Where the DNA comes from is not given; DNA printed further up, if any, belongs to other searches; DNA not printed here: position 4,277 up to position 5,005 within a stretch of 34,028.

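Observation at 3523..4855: Three-gene coupled operon: novel (CxxC)n cysteine-array protein, D-Tyr-tRNA deacylase and a tail-anchored membrane protein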

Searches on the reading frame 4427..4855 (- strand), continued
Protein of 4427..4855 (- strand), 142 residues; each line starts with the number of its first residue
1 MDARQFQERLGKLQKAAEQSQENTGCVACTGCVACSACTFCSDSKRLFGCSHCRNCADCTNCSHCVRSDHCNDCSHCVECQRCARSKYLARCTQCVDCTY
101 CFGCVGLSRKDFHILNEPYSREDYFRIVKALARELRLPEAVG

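Call 60: list_cluster_members(proteins=[P0222, P0191, P0181, P0029, P0251, P0254])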
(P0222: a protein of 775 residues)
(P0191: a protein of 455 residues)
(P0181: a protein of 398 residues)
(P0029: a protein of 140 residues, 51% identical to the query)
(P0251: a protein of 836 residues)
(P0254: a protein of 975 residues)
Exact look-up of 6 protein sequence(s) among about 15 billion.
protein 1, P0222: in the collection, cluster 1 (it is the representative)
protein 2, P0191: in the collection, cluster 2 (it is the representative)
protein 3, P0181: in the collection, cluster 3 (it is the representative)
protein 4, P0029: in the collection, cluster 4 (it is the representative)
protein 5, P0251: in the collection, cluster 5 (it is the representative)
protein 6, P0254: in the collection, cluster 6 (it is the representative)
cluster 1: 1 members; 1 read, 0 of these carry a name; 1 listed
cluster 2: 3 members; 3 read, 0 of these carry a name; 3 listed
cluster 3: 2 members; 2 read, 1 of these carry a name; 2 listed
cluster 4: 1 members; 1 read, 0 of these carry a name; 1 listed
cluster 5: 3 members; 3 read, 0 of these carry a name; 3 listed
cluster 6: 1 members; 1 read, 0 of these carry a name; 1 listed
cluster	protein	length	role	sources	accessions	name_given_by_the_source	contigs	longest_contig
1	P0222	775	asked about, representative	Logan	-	-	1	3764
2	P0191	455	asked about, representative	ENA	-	-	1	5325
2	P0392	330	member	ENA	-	-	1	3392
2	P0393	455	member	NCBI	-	-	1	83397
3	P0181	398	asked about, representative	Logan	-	-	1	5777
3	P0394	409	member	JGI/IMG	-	hypothetical protein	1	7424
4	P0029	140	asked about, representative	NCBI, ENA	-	-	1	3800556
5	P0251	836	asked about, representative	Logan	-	-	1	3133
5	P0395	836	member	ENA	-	-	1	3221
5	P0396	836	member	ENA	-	-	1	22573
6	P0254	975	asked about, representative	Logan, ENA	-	-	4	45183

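Call 64: search_protein_families(library=padloc, proteins=[window:4427-4855:-], max_evalue=0.1)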
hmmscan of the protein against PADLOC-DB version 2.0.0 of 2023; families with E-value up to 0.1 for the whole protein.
window:4427-4855:- (142 aa): 0 families

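Call 65: search_protein_families(library=phrogs, proteins=[window:4427-4855:-], max_evalue=0.1)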
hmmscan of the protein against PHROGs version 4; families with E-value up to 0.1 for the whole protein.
window:4427-4855:- (142 aa): 1 family
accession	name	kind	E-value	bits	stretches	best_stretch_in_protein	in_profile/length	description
phrog_15341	-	unknown function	2.7e-07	31.3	1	22-107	47-133/276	-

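Call 71: find_related_loci(query=A2, collection=viral_contigs, flank=4000)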
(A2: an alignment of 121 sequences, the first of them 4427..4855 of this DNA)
Query A2 (142 aa) in viral_contigs; peptide patterns used: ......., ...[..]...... (x = any residue, [..] = any of these).
34 stretches matched a pattern, but none encodes a relative of the query by tblastn (E <= 1e-3).

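Call 80: search_protein_families(library=pfam, alignment_id=A2, max_evalue=0.01)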
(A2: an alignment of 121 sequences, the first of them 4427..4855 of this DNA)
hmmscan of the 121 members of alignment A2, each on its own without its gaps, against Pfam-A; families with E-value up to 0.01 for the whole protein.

A. member 1, window:4427-4855:- (142 aa): 0 families

B. families by the number of members that match (of 121 scanned): 0 families
